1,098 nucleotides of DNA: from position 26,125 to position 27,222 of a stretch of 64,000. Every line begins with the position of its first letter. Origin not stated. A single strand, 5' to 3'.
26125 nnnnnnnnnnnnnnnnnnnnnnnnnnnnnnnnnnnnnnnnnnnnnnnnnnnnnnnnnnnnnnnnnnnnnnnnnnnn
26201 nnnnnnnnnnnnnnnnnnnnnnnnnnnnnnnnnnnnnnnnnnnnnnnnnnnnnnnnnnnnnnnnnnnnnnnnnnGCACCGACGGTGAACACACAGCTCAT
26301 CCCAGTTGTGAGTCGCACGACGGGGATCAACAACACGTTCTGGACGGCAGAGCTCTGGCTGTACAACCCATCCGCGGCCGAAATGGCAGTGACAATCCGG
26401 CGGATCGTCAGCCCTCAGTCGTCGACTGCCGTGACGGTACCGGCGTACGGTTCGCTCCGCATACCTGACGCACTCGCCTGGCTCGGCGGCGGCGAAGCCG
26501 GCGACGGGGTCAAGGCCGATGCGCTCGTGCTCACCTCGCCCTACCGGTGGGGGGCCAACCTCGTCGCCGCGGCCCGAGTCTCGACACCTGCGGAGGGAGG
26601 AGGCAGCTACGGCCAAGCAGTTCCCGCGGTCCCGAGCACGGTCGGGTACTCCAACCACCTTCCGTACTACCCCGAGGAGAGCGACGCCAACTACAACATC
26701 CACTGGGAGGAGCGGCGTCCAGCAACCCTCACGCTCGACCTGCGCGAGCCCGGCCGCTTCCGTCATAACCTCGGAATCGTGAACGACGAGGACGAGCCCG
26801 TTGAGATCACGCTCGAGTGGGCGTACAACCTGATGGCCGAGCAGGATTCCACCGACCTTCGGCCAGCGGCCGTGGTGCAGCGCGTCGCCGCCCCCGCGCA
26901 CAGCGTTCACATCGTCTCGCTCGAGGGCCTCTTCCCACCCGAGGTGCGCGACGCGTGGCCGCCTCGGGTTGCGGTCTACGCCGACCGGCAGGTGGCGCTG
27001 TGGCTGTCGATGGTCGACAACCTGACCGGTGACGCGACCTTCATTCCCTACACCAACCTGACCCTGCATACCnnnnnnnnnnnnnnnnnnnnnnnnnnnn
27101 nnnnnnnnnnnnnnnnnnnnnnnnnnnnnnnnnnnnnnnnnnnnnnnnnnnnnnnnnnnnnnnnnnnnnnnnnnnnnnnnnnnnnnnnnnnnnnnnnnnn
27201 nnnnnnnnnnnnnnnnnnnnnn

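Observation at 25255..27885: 876-aa secreted protein with two copies of an uncharacterised '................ ... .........' module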

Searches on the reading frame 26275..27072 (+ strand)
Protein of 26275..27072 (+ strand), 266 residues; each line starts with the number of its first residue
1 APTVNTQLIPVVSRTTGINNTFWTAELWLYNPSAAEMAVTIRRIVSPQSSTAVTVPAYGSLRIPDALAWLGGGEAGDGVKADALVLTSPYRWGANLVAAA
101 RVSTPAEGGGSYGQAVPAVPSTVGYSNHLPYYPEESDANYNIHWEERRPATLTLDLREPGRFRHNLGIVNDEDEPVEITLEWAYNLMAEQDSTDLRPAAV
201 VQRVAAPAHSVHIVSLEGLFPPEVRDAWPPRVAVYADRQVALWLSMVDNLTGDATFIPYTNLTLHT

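Call 18: search_protein_representatives(alignment_id=A2)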
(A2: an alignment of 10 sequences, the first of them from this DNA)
Query: 10 sequences, 273 profile positions. Proteins with E-value up to 0.001 (for the whole library): 1724; up to 1e-10: 472; up to 1e-30: 62. The best 150 are listed.
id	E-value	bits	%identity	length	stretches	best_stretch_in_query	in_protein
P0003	5.8e-131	452.2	-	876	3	1-273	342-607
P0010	3.2e-122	423.5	-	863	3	1-271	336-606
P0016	2.0e-120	417.6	-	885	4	1-273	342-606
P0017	6.1e-116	403.0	-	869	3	1-272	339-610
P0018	6.2e-112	389.8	-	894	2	2-271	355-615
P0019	6.3e-111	386.5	-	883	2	2-272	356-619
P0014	9.3e-109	379.4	-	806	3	2-272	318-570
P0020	9.7e-109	379.3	-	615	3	2-272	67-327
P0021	8.2e-106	369.7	-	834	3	2-271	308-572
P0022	4.1e-104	364.2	-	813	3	2-272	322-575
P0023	4.3e-104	364.1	-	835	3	2-272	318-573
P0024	1.7e-103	362.1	-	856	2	2-272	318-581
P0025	8.1e-102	356.6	-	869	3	2-272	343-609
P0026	2.1e-101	355.3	-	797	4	1-272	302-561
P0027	1.4e-99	349.3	-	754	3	2-270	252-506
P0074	1.0e-29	120.2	-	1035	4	2-132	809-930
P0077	1.3e-28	116.5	-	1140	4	8-122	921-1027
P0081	2.3e-25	105.9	-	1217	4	5-124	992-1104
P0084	2.1e-24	102.7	-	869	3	7-126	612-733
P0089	2.2e-23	99.4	-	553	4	3-125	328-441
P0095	4.7e-22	95.0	-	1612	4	3-126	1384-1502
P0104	1.3e-20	90.3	-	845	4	4-126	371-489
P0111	1.7e-19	86.6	-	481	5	5-131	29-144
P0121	1.7e-18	83.3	-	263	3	7-127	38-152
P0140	1.9e-17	79.9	-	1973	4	4-126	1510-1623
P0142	1.9e-17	79.9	-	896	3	5-126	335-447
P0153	1.1e-16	77.4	-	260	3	7-125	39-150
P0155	1.1e-16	77.4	-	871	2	8-176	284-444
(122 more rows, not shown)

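Call 22: search_protein_families(library=pfam, proteins=[P0074, P0077, P0081, P0095, P0084, P0104, P0140, P0111, P0121], max_evalue=0.001)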
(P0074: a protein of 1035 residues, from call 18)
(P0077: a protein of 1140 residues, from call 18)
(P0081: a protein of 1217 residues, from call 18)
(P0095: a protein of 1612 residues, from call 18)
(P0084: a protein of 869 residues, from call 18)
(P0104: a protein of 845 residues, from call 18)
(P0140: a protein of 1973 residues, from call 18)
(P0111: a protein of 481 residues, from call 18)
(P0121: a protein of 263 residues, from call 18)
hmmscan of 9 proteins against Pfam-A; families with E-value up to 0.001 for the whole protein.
P0074 (1035 aa): 4 families
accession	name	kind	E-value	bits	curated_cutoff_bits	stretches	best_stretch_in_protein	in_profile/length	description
PF18911.6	PKD_4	-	1.2e-33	115.5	27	2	421-490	14-83/85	PKD domain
PF00801.26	PKD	-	1.6e-27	95.7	23.5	2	505-576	5-80/80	PKD domain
PF00413.30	Peptidase_M10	-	1.3e-08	35.3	24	1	356-405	106-158/159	Matrixin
PF18981.6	InlK_D3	-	1.2e-05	25.7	25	0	548-576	45-73/75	Internalin K domain (D3/D4)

P0077 (1140 aa): 4 families
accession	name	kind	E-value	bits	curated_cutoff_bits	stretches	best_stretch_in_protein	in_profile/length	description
PF18911.6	PKD_4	-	6.8e-34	116.2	27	2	513-594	3-83/85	PKD domain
PF00801.26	PKD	-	3.6e-27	94.6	23.5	2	521-590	4-76/80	PKD domain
PF00413.30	Peptidase_M10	-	8.5e-08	32.7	24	1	356-405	106-158/159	Matrixin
PF00041.27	fn3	-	6.6e-06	26.7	25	1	421-504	2-82/84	Fibronectin type III domain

P0081 (1217 aa): 5 families
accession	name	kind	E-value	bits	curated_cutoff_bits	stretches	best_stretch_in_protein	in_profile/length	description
PF18911.6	PKD_4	-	2.8e-43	146.3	27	3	616-673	26-83/85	PKD domain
PF00801.26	PKD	-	8.9e-28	96.6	23.5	3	694-756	12-78/80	PKD domain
PF00413.30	Peptidase_M10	-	1.2e-08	35.4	24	1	358-406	107-158/159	Matrixin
PF18986.5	DUF5719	-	4e-05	23.3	26.2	1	1066-1178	6-119/319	Family of unknown function (DUF5719)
PF00041.27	fn3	-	0.00019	22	25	1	420-503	2-83/84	Fibronectin type III domain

P0095 (1612 aa): 2 families
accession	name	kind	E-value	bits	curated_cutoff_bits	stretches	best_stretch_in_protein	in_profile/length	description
PF18911.6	PKD_4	-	2.2e-16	60.1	27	1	1088-1148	23-83/85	PKD domain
PF00801.26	PKD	-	4.3e-16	59.1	23.5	1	1084-1148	12-80/80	PKD domain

P0084 (869 aa): 3 families
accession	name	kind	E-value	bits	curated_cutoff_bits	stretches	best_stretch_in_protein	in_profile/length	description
PF13004.13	BACON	-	4.7e-16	58.9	25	2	93-144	3-61/61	Putative binding domain, N-terminal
PF19190.6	BACON_2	-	3.9e-12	46.4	25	2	262-331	25-93/94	Viral BACON domain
PF19812.4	DUF6295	-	0.00035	21.2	25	0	804-839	17-52/87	Family of unknown function (DUF6295)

P0104 (845 aa): 4 families
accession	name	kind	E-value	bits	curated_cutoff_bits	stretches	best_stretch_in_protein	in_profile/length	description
PF25390.1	WD40_RLD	-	2.8e-82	277.4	150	2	24-284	50-327/363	RCC1-like domain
PF00415.24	RCC1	-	2.1e-74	246.4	21.7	6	73-120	1-50/50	Regulator of chromosome condensation (RCC1) repeat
PF13540.12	RCC1_2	-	3.9e-54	179.6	22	5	57-86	1-30/30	Regulator of chromosome condensation (RCC1) repeat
PF25384.1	Alsin_RLD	-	1.5e-09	38.1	100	0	100-177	270-353/405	Alsin RCC1-like domain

P0140 (1973 aa): 2 families
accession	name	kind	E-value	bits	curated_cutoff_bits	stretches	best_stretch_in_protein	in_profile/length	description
PF04151.21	PPC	-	1.4e-47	160.9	25.9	6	301-363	3-68/70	Bacterial pre-peptidase C-terminal domain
PF23759.1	GBD_T9SS_assoc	-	4.5e-12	46.7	27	0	299-368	45-107/116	Galactose binding domain-like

P0111 (481 aa): 0 families

P0121 (263 aa): 1 family
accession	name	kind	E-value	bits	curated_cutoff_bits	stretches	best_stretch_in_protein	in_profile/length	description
PF18986.5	DUF5719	-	3.8e-09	36.5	26.2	1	162-251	53-143/319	Family of unknown function (DUF5719)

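Call 23: find_homologous_proteins(query=A2, max_evalue=0.001)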
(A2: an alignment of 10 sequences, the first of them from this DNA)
Query A2 (10 sequences) (266 aa, profile of the alignment): 12 proteins with E <= 0.001 among 8000 candidates.
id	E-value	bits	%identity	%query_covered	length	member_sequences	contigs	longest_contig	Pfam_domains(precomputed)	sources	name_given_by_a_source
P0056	4.1e-76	274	48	87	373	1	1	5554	-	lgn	-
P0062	4.0e-70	254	52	63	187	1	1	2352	-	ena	-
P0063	2.9e-69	252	58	48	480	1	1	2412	-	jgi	-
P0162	2.0e-65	239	51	68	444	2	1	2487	-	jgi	-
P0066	6.5e-61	224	45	58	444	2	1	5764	-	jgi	-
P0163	9.4e-55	204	50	62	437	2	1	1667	-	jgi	jgi:hypothetical protein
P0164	2.7e-51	193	39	68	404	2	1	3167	-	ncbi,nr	ncbi:MAG: hypothetical protein QOE82_2189, partial [Thermoanaerobaculia bacterium]|nr:hypothetical p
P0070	3.0e-47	179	39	86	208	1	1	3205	-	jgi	jgi:hypothetical protein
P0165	3.4e-47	179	42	59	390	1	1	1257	-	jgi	jgi:hypothetical protein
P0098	3.3e-21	94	59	21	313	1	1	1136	-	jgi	jgi:hypothetical protein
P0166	1.1e-11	63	57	14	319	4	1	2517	-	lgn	-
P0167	6.8e-8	50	31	94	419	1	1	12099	-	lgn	-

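Call 34: predict_structure(alignment_id=A2)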
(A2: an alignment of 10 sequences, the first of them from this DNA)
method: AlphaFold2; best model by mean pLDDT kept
length: 266 residues; sequences in the alignment: 10
mean_pLDDT: 78.9   pTM: 0.78
mean pLDDT of the five models: 78.9, 78.3, 76.6, 75.9, 72.8
residues with pLDDT >= 90: 87; 70-90: 110; 50-70: 50; < 50: 19
segments of 3 or more residues with pLDDT < 50: 135-137, 143-146, 261-266
pLDDT, mean of each block of 10 residues (from residue 1): 88 74 85 97 94 97 92 88 94 92 64 72 55 49 54 77 86 91 68 67 93 90 86 80 79 65 33
secondary structure, 60 per line:
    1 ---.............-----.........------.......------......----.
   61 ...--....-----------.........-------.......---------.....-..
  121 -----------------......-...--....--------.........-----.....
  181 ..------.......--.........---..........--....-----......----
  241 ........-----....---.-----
elements in order: E4-16 E22-30 E37-43 E50-55 E60-63 H66-69 E81-89 E97-103 E113-117 H138-143 E150-153 E162-170 E176-182 H189-195 E201-206 E210-215 H216-219 H222-225 E231-236 E241-248 E254-257

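Call 35: search_protein_families(library=ncbifam, proteins=[P0074, P0081, P0084, P0104, P0111, P0121, P0153, P0089, P0142, P0155], max_evalue=0.01)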
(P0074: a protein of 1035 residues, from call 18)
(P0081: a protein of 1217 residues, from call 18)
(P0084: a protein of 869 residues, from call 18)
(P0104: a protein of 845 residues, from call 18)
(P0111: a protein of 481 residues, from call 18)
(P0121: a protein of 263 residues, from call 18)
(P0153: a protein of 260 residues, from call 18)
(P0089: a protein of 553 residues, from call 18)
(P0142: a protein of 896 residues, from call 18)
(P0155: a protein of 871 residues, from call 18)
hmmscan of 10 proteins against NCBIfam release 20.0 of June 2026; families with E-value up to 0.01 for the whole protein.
P0074 (1035 aa): 6 families
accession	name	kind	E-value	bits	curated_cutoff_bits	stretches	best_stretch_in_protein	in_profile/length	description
TIGR00864.1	PCC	subfamily_domain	4.2e-12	43.3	1861.4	1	443-581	1339-1479/2700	polycystin cation channel protein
NF041905.1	MXAN_2677_2678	equivalog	0.00016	20.8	250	1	360-392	186-218/283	myxosortase-dependent metalloprotease, MXAN_2677/MXAN_2678 family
NF033932.1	LapB_rpt_80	domain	0.001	19.3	45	0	467-506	1-40/83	LapB repeat-containing protein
TIGR03935.1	fragilysin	equivalog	0.003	16.6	190.7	1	355-385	335-365/386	fragilysin family metalloproteinase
NF033823.0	archmetzin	subfamily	0.0044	17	145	0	358-386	122-150/170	archaemetzincin family Zn-dependent metalloprotease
TIGR03769.1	P_ac_wall_RPT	domain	0.0084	16.6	30.9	0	465-487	11-34/41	TIGR03769 domain-containing protein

P0081 (1217 aa): 5 families
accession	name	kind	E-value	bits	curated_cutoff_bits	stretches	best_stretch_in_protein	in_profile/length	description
TIGR00864.1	PCC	subfamily_domain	1.8e-09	34.6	1861.4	2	641-753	1020-1131/2700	polycystin cation channel protein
NF058578.1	CPR_pilus_PamR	equivalog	0.00022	20.2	300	0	628-677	184-241/297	pilus system RbmA-like protein PamR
NF033932.1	LapB_rpt_80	domain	0.00056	20.1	45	0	650-693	1-43/83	LapB repeat-containing protein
TIGR03935.1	fragilysin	equivalog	0.00081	18.4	190.7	1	357-390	336-369/386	fragilysin family metalloproteinase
NF041905.1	MXAN_2677_2678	equivalog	0.0053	15.8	250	1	361-388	186-213/283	myxosortase-dependent metalloprotease, MXAN_2677/MXAN_2678 family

P0084 (869 aa): 2 families
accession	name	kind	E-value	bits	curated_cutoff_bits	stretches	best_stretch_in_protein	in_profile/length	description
NF038353.1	FxLYD_dom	domain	0.00086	19.1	23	0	774-795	21-42/71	FxLYD domain-containing protein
TIGR04183.1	Por_Secre_tail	domain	0.0012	18.7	23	0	509-530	22-39/72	T9SS type A sorting domain-containing protein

P0104 (845 aa): 0 families

P0111 (481 aa): 0 families

P0121 (263 aa): 0 families

P0153 (260 aa): 0 families

P0089 (553 aa): 3 families
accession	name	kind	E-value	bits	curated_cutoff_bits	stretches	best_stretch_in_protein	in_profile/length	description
TIGR00864.1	PCC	subfamily_domain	5.9e-06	22.9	1861.4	1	4-135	148-281/2700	polycystin cation channel protein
NF058595.1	invert_tail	domain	0.00019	21.7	37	1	54-93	73-112/113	lipo-invert putative C-terminal anchoring domain-containing protein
TIGR03769.1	P_ac_wall_RPT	domain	0.007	16.9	30.9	0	65-91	8-39/41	TIGR03769 domain-containing protein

P0142 (896 aa): 0 families

P0155 (871 aa): 0 families

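Call 39: fold_search(model_id=the predicted structure, library=pdb)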
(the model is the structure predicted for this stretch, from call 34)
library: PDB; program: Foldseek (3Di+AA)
matches with E <= 10: 1855; with E <= 0.001: 3
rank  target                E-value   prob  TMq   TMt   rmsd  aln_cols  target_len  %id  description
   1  3smh_F                4.6e-04  0.75  0.21  0.17  21.4       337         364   12  Crystal structure of major peanut allergen Ara h 1 (released 2012-02-15)
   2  1uij_B                6.4e-04  0.41  0.18  0.14  20.1       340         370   11  Crystal Structure Of Soybean beta-Conglycinin Beta Homotrimer (I122M/K124W) (released 2004-07-16)
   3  3smh_D                9.0e-04  0.60  0.21  0.16  21.7       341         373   13  Crystal structure of major peanut allergen Ara h 1 (released 2012-02-15)
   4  1ipk_B                1.0e-03  0.28  0.16  0.14  19.9       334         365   12  CRYSTAL STRUCTURES OF RECOMBINANT AND NATIVE SOYBEAN BETA-CONGLYCININ BETA HOMOTRIMERS (released 2002-05-16)
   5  1ipj_B                1.2e-03  0.35  0.18  0.15  20.6       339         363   10  CRYSTAL STRUCTURES OF RECOMBINANT AND NATIVE SOYBEAN BETA-CONGLYCININ BETA HOMOTRIMERS COMPLEXES WITH N-ACETYL-D-GLUCO (released 2002-05-16)
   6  6l4c_C                1.3e-03  0.51  0.21  0.17  18.0       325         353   11  Crystal structure of vicilin from Corylus avellana (Hazelnut) (released 2019-12-04)
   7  1uik_A                1.6e-03  0.47  0.20  0.16  21.2       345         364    9  Crystal structure of soybean beta-conglycinin alpha prime homotrimer (released 2004-07-16)
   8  6v7l_B                3.5e-03  0.47  0.21  0.17  20.1       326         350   10  The structure of the P212121 crystal form of canavalin at 173 K (released 2020-02-19)
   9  5e1r_A                3.7e-03  0.33  0.19  0.16  17.5       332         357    8  Crystal structure of pecan (carya illinoinensis) vicilin, a new food allergen (released 2016-08-10)
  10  5e1r_E                3.7e-03  0.28  0.19  0.16  17.3       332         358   10  Crystal structure of pecan (carya illinoinensis) vicilin, a new food allergen (released 2016-08-10)
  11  1ipj_A                3.9e-03  0.44  0.21  0.17  20.3       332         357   11  CRYSTAL STRUCTURES OF RECOMBINANT AND NATIVE SOYBEAN BETA-CONGLYCININ BETA HOMOTRIMERS COMPLEXES WITH N-ACETYL-D-GLUCO (released 2002-05-16)
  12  5e1r_F                4.8e-03  0.25  0.19  0.15  16.9       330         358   10  Crystal structure of pecan (carya illinoinensis) vicilin, a new food allergen (released 2016-08-10)
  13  2a9n_B                4.8e-03  0.12  0.12  0.13  18.9       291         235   10  A Mutation Designed to Alter Crystal Packing Permits Structural Analysis of a Tight-binding Fluorescein-scFv complex (released 2005-10-25)
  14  6v7j_C                5.1e-03  0.21  0.17  0.14  22.9       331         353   10  The C2221 crystal form of canavalin at 173 K (released 2020-02-19)
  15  1nc7_B                5.4e-03  1.00  0.33  0.70   4.7       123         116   11  Crystal Structure of Thermotoga maritima 1070 (released 2003-07-01)
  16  1nc7_D                5.4e-03  1.00  0.32  0.67   4.4       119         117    8  Crystal Structure of Thermotoga maritima 1070 (released 2003-07-01)
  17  1nc7_A                5.7e-03  1.00  0.33  0.70   4.5       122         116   11  Crystal Structure of Thermotoga maritima 1070 (released 2003-07-01)
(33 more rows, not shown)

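Call 47: list_cluster_members(proteins=[P0074, P0081, P0084, P0095, P0104, P0111, P0121, P0140, P0153, P0142])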
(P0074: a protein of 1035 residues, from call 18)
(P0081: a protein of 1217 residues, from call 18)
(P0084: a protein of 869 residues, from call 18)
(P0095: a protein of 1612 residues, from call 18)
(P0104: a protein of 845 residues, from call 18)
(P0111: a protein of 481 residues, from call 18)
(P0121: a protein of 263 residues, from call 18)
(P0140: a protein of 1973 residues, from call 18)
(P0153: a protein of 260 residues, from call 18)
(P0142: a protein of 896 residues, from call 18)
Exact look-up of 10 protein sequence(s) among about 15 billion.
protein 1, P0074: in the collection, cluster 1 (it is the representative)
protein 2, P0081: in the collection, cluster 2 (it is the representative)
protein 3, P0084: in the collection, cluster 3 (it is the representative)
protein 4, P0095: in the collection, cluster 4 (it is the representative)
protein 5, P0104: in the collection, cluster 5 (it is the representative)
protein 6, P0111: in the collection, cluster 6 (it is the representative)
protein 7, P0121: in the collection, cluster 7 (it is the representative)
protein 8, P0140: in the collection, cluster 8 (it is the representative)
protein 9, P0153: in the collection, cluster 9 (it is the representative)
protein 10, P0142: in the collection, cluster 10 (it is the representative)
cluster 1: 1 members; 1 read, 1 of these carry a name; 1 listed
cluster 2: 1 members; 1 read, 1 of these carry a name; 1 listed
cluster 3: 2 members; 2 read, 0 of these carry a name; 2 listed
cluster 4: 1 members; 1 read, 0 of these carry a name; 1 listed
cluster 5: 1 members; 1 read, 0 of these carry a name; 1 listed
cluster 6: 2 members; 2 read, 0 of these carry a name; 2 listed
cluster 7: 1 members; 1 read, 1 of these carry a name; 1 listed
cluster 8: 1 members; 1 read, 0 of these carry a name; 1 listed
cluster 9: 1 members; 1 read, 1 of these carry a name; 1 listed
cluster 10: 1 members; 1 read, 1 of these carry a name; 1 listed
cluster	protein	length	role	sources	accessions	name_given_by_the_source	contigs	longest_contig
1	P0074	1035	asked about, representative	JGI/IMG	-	PKD repeat protein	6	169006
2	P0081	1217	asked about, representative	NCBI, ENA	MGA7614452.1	MAG: PKD domain-containing protein [Thermoanaerobaculia bacterium]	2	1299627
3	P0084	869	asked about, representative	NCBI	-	-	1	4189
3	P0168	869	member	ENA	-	-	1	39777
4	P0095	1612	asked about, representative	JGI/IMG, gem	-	-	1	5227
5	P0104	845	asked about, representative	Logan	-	-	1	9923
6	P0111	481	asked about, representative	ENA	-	-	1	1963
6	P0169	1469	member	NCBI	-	-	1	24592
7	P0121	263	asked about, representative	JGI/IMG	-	hypothetical protein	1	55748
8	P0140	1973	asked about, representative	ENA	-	-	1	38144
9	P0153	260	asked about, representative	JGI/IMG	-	hypothetical protein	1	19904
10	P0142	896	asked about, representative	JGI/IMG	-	hypothetical protein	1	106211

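Call 52: search_protein_families(library=pfam, alignment_id=A4, max_evalue=0.001)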
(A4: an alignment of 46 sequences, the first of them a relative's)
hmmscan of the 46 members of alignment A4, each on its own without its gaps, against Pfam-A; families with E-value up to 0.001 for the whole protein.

A. member 1, P0074 (1035 aa): 4 families
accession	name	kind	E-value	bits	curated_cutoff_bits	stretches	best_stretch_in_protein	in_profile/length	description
PF18911.6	PKD_4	-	1.2e-33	115.5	27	2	421-490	14-83/85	PKD domain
PF00801.26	PKD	-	1.6e-27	95.7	23.5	2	505-576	5-80/80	PKD domain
PF00413.30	Peptidase_M10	-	1.3e-08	35.3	24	1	356-405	106-158/159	Matrixin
PF18981.6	InlK_D3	-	1.2e-05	25.7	25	0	548-576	45-73/75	Internalin K domain (D3/D4)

B. families by the number of members that match (of 46 scanned): 38 families (the first 25 are shown)
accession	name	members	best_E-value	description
PF18911.6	PKD_4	34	1.2e-60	PKD domain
PF00801.26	PKD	33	3.1e-39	PKD domain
PF00041.27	fn3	19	1.9e-13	Fibronectin type III domain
PF00413.30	Peptidase_M10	18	6e-11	Matrixin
PF18981.6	InlK_D3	5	1.2e-05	Internalin K domain (D3/D4)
PF08309.17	LVIVD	4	7.7e-44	LVIVD repeat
PF18986.5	DUF5719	4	2.6e-08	Family of unknown function (DUF5719)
PF13004.13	BACON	3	4.7e-16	Putative binding domain, N-terminal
PF19190.6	BACON_2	3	1.7e-12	Viral BACON domain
PF00415.24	RCC1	2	1.5e-97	Regulator of chromosome condensation (RCC1) repeat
PF25390.1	WD40_RLD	2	5.7e-94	RCC1-like domain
PF13540.12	RCC1_2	2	3.9e-54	Regulator of chromosome condensation (RCC1) repeat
PF25384.1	Alsin_RLD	2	1.1e-15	Alsin RCC1-like domain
PF13583.11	Reprolysin_4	2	0.00012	Metallo-peptidase family M12B Reprolysin-like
PF13688.12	Reprolysin_5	2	0.00058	Metallo-peptidase family M12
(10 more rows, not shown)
